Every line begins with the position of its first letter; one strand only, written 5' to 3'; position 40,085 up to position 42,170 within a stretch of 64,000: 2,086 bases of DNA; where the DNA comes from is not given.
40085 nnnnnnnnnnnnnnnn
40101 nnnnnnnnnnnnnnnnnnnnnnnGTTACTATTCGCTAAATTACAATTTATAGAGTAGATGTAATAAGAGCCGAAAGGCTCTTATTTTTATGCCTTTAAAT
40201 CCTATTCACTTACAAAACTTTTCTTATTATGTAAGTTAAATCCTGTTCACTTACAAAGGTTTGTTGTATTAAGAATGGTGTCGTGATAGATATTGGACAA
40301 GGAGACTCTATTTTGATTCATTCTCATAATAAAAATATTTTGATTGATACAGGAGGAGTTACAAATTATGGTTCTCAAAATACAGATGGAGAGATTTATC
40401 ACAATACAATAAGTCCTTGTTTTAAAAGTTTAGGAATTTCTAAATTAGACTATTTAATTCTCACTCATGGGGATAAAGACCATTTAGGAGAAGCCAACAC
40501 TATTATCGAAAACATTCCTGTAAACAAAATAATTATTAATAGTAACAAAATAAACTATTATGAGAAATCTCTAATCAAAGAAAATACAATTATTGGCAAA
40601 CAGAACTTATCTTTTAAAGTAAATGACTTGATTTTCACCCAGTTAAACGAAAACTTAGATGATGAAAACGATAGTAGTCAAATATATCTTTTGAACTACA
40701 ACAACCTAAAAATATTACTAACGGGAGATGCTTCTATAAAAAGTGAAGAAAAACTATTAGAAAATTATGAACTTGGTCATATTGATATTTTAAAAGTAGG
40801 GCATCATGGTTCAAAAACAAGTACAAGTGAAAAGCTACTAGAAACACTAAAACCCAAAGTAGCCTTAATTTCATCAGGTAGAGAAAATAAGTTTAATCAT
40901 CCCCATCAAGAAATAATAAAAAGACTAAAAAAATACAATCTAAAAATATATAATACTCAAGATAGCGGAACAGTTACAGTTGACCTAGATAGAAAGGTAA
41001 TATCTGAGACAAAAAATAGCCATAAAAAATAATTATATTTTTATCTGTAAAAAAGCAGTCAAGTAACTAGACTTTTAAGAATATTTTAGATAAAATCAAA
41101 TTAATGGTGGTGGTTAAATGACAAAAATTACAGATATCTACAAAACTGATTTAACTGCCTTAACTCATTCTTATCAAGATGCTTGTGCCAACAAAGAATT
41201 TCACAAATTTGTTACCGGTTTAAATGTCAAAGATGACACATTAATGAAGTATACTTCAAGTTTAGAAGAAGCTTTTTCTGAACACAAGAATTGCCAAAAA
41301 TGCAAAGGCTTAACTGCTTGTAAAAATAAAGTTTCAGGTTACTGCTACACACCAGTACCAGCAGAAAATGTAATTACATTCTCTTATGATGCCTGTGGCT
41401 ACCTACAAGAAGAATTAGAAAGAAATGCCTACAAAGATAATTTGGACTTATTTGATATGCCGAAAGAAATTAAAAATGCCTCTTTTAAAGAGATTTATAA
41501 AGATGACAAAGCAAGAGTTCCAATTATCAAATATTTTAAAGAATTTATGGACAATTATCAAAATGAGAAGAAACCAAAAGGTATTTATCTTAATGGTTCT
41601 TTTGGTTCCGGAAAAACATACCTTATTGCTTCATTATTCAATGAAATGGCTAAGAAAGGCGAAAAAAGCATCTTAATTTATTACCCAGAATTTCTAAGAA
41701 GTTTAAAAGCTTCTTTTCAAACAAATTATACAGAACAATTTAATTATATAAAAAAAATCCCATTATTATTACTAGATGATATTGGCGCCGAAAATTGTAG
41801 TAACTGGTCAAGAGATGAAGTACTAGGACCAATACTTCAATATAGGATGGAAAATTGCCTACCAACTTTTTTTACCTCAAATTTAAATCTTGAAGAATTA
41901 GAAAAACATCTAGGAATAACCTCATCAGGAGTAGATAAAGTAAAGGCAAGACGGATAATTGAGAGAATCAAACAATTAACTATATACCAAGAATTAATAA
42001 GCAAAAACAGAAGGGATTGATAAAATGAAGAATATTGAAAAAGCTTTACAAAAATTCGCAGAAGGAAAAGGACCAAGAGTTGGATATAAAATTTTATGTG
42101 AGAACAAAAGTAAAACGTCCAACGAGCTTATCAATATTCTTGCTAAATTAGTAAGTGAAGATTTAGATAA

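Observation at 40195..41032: Element is inserted in comEC; junction carries a 22-bp direct repeat and a dyad, suggesting a possible excision-dependent competence switch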

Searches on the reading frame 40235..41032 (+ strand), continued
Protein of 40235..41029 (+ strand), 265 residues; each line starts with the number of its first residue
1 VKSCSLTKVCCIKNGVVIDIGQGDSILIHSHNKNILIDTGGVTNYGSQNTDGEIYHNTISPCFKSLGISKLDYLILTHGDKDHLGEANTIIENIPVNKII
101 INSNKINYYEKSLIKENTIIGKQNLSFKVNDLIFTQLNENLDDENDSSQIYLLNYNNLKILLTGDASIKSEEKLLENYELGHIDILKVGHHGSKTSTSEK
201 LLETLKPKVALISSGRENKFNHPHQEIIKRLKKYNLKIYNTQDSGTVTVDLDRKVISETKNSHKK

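Call 31: list_cluster_members(proteins=[P0182])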
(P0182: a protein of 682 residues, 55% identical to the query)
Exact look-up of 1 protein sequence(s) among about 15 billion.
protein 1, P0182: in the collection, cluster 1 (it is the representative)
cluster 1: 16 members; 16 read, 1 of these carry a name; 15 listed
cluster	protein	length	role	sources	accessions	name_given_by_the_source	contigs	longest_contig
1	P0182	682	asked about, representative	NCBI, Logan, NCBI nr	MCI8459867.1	MAG: DNA internalization-related competence protein ComEC/Rec2 [Bacilli bacterium] | DNA internalization-related competence protein ComEC/Rec2 [Bacilli bacterium]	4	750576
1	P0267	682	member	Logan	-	-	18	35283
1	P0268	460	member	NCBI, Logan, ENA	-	-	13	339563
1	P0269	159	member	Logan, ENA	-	-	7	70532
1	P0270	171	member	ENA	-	-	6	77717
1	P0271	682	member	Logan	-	-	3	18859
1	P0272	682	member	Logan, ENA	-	-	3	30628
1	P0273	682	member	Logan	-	-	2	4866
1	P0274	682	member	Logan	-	-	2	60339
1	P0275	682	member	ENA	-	-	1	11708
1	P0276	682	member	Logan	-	-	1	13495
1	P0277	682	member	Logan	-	-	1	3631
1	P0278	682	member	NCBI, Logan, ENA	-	-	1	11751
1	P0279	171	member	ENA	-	-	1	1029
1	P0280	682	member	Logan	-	-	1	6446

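Call 34: find_encoding_contigs(protein=P0268, flank=10000, max_places=6)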
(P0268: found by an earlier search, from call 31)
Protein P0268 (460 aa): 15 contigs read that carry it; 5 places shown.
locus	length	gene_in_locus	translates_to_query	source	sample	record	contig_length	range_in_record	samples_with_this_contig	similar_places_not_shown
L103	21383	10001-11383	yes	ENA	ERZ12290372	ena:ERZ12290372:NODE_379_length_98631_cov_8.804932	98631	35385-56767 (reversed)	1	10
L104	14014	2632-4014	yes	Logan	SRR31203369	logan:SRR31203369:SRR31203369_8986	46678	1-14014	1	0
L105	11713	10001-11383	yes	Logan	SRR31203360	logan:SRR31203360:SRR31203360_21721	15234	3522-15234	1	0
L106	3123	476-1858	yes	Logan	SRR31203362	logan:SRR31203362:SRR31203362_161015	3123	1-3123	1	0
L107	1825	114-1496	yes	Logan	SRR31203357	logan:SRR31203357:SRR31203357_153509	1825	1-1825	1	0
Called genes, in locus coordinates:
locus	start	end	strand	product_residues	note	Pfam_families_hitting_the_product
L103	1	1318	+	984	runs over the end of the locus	PF02463:SMC_N, PF13304:AAA_21 (weak), PF13476:AAA_23, PF13555:AAA_29 (weak), PF06470:SMC_hinge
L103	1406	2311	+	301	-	-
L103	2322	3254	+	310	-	-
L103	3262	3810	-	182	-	PF01327:Pep_deformylase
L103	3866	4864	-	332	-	-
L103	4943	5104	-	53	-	-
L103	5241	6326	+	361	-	-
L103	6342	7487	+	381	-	PF01098:FTSW_RODA_SPOVE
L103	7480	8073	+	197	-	PF00882:Zn_dep_PLPC (faint)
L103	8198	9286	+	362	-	PF01368:DHH, PF02272:DHHA1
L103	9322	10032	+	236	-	PF22461:SLBB_2 (weak), PF10531:SLBB, PF14520:HHH_5 (faint), PF00633:HHH (weak), PF12836:HHH_3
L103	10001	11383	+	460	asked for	PF13567:DUF4131 (weak), PF03772:Competence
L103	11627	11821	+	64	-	-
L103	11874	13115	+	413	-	PF00145:DNA_methylase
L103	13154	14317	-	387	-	-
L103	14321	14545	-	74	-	PF13443:HTH_26, PF01381:HTH_3 (weak)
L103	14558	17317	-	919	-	PF03193:RsgA_GTPase (faint), PF13245:AAA_19, PF13604:AAA_30, PF01443:Viral_helicase1, PF13538:UvrD_C_2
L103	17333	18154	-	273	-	-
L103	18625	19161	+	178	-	PF08281:Sigma70_r4_2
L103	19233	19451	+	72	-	-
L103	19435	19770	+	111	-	-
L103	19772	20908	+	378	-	PF10926:DUF2800, PF12705:PDDEXK_1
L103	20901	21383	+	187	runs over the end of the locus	PF10991:Enc34_ssDNA-bd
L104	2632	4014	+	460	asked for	PF13567:DUF4131 (weak), PF03772:Competence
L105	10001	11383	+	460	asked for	PF13567:DUF4131 (weak), PF03772:Competence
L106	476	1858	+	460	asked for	PF13567:DUF4131 (weak), PF03772:Competence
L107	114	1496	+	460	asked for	PF13567:DUF4131 (weak), PF03772:Competence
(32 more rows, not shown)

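Call 44: search_protein_families(library=ncbifam, proteins=[window:40283-41032:+, L098:6001-8049:+])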
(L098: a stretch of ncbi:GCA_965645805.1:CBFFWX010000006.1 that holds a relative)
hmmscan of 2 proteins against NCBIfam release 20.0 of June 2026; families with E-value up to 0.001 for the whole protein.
window:40283-41032:+ (249 aa): 7 families
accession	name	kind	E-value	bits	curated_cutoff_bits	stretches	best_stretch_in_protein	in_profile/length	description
TIGR00361.1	ComEC_Rec2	equivalog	2.7e-51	174.6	190.05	1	1-229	445-663/663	DNA internalization-related competence protein ComEC/Rec2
NF008580.0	PRK11539.1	equivalog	5.1e-31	107.8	969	1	1-238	507-731/758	ComEC family protein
NF049846.1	blaAHM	exception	8.3e-24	84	590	1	2-241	68-301/304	AHM family subclass B3-like metallo-beta-lactamase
NF041809.1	Avs1a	equivalog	9.3e-18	64.1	420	2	107-215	230-341/387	AVAST type 1 anti-phage system MBL fold metallo-hydrolase Avs1a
NF058524.1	6A-MBL_enzyme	equivalog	3.4e-08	33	220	1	4-75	4-77/346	anti-phage 6A-MBL system MBL-fold protein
NF001911.0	PRK00685.1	equivalog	1.1e-05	25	144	1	53-175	39-169/228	metal-dependent hydrolase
NF008887.0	PRK11921.1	equivalog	0.00018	20.5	635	1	40-138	57-156/396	anaerobic nitric oxide reductase flavorubredoxin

L098:6001-8049:+ (682 aa): 9 families
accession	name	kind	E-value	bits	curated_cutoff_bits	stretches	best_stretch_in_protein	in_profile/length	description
TIGR00361.1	ComEC_Rec2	equivalog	2.1e-97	326.9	190.05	1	61-662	36-663/663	DNA internalization-related competence protein ComEC/Rec2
NF008580.0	PRK11539.1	equivalog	2.6e-57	194.7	969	1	152-671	203-731/758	ComEC family protein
TIGR00360.1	ComEC_N-term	subfamily_domain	7.7e-30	104.4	36.5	1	176-344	1-170/171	ComEC/Rec2-related protein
NF045979.1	ComEC_MAG0480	equivalog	4.1e-28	98.4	150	1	8-367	63-415/461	MAG0480 family ComEC-like protein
NF049846.1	blaAHM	exception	3.6e-23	81.9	590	1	433-674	66-301/304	AHM family subclass B3-like metallo-beta-lactamase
NF041809.1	Avs1a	equivalog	1.5e-16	60.2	420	2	541-648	231-341/387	AVAST type 1 anti-phage system MBL fold metallo-hydrolase Avs1a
NF058524.1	6A-MBL_enzyme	equivalog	6.8e-07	28.7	220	0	437-508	4-77/346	anti-phage 6A-MBL system MBL-fold protein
NF001911.0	PRK00685.1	equivalog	0.00011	21.7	144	1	486-608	39-169/228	metal-dependent hydrolase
NF008887.0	PRK11921.1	equivalog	0.00068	18.6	635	0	473-570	57-155/396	anaerobic nitric oxide reductase flavorubredoxin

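Call 56: find_encoding_contigs(protein=P0270, flank=8000, max_places=2)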
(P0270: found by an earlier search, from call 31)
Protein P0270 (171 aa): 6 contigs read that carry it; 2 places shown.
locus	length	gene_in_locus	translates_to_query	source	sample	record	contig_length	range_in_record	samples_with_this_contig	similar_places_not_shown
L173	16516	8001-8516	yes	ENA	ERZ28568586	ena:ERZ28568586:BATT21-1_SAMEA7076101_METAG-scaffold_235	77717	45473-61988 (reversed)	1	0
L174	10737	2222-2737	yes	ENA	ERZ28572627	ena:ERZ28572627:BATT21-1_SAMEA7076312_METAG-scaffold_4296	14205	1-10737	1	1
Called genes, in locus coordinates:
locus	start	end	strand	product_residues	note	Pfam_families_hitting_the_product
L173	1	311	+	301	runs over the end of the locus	-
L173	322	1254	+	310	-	-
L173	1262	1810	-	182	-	PF01327:Pep_deformylase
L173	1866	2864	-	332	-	-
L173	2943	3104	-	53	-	-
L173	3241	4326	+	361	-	-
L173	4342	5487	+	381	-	PF01098:FTSW_RODA_SPOVE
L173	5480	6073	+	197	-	PF00882:Zn_dep_PLPC (faint)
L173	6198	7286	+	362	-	PF01368:DHH, PF02272:DHHA1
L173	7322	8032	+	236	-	PF22461:SLBB_2 (weak), PF10531:SLBB, PF14520:HHH_5 (faint), PF00633:HHH (weak), PF12836:HHH_3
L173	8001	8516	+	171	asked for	PF13567:DUF4131 (weak)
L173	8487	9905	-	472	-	PF00239:Resolvase, PF07508:Recombinase (weak), PF13408:Zn_ribbon_recom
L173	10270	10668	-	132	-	PF13443:HTH_26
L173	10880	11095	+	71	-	-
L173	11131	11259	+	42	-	-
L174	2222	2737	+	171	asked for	PF13567:DUF4131 (weak)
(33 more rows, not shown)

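Call 57: find_encoding_contigs(protein=P0007, flank=8000, max_places=2)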
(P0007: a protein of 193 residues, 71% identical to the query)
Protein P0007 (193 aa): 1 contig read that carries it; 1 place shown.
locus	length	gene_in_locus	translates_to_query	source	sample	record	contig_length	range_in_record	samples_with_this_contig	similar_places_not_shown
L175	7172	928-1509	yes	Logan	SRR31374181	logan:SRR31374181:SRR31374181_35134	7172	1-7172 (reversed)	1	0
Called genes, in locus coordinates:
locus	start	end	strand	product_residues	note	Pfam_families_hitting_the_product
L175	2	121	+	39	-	?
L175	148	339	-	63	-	PF10723:RepB-RCR_reg, PF01402:RHH_1 (weak)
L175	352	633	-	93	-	-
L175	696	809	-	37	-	-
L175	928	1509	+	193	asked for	PF00753:Lactamase_B (faint)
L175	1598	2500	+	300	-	PF03969:AFG1_ATPase (faint), PF01695:IstB_IS21 (weak)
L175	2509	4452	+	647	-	PF00773:RNB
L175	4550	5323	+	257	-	PF01551:Peptidase_M23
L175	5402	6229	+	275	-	-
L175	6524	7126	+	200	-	PF13483:Lactamase_B_3, PF12706:Lactamase_B_2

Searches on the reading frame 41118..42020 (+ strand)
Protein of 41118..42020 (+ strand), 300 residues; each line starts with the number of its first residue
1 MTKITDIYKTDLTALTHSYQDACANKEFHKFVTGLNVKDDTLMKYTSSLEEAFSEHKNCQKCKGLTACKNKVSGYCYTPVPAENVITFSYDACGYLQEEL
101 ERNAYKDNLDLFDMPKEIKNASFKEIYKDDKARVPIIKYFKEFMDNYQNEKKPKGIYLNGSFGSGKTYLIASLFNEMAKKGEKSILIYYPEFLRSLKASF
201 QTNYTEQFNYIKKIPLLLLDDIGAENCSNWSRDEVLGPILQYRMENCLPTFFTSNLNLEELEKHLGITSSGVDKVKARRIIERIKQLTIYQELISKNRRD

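Call 7: search_protein_families(library=pfam, proteins=[window:41118-42020:+])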
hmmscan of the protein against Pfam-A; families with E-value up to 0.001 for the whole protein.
window:41118-42020:+ (300 aa): 5 families
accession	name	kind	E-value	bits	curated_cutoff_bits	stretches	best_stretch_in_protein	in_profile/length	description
PF01695.23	IstB_IS21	-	3.7e-08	33.6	24.1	1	154-266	93-204/238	IstB-like ATP binding protein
PF03969.22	AFG1_ATPase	-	5e-06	26.2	27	1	130-182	40-90/361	AFG1-like ATPase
PF07693.20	KAP_NTPase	-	9e-05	22.3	20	1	151-195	18-62/293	KAP family P-loop domain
PF00308.24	Bac_DnaA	-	0.00023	21.8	23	1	154-223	35-107/162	Bacterial DnaA ATPAse domain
PF04851.21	ResIII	-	0.00095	19.6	22.5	0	141-187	13-58/164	Type III restriction enzyme, res subunit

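Call 44: search_protein_families(library=ncbifam, proteins=[window:41118-42020:+])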
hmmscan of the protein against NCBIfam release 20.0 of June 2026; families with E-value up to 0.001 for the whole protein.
window:41118-42020:+ (300 aa): 11 families
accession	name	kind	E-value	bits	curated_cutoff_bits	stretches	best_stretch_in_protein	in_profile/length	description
NF006505.0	PRK08939.1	equivalog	1.3e-81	274.2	228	1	19-299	25-304/306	primosomal protein DnaI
NF005992.0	PRK08116.1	subfamily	3.4e-28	98.5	189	1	116-299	77-252/269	hypothetical protein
NF005304.0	PRK06835.1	equivalog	5.8e-18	65.1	215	1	20-264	62-296/330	ATP-binding protein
NF005378.0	PRK06921.1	subfamily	3.5e-12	46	207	1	112-262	72-230/266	hypothetical protein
NF038214.1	IS21_help_AAA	equivalog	1.2e-10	41.5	200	1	115-266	59-202/232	IS21-like element helper ATPase IstB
NF005931.1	PRK07952.1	equivalog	8.6e-09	35.3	357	1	120-266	68-215/246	replicative helicase loader DnaC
NF040713.1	ZapE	equivalog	5.1e-08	32.6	140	1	148-215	47-119/344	cell division protein ZapE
NF009043.0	PRK12377.1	subfamily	2.5e-07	30.5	389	1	158-267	106-216/248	ATP-binding protein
TIGR00362.1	DnaA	equivalog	1.2e-06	27.9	343.9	1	150-222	134-209/437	chromosomal replication initiator protein DnaA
NF001154.0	PRK00149.3-3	equivalog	1.5e-06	27.5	410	1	136-261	135-262/462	chromosomal replication initiator protein DnaA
TIGR03420.1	DnaA_homol_Hda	equivalog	4.9e-06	26.3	194.8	1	143-225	32-102/226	DnaA regulatory inactivator Hda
